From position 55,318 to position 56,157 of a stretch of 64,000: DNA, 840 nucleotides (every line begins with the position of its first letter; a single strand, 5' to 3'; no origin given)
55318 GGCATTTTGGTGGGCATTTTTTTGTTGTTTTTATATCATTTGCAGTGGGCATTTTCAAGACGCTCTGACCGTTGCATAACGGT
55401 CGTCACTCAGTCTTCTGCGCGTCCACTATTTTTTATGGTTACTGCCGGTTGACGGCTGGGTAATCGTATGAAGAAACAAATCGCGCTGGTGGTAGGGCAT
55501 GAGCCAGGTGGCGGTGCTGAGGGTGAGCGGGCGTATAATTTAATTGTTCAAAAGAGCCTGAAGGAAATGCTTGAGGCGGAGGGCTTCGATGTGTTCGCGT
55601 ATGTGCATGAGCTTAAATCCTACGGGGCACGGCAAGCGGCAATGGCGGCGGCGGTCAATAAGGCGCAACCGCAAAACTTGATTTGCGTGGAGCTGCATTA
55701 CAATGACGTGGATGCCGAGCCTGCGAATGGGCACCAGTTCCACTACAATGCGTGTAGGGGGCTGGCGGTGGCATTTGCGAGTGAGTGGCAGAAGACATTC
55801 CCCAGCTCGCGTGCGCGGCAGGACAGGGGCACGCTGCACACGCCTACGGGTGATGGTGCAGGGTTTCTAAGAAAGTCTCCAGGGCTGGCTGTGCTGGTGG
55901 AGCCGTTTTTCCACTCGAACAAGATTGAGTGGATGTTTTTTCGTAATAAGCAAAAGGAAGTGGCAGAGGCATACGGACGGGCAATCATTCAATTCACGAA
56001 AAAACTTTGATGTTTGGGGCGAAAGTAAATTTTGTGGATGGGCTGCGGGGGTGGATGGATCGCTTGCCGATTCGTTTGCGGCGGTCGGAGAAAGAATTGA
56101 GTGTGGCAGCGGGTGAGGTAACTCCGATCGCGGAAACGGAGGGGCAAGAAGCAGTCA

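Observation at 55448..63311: Invariant GTTGAC box at a fixed offset (19 nt; 20 nt once) upstream of the ATG of every gap-preceded island gene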

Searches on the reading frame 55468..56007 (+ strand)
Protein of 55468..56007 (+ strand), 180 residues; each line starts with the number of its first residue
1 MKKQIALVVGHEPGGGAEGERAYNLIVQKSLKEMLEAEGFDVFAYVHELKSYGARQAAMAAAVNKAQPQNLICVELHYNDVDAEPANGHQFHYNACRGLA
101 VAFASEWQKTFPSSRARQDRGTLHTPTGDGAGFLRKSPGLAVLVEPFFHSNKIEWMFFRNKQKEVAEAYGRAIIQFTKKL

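Call 8: search_protein_families(library=phrogs, proteins=[window:55468-56007:+], max_evalue=0.01)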
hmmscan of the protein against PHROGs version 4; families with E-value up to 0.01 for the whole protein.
window:55468-56007:+ (180 aa): 1 family
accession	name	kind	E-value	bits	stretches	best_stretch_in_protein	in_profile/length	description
phrog_435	-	lysis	1.1e-12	48.8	1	1-176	111-284/556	endolysin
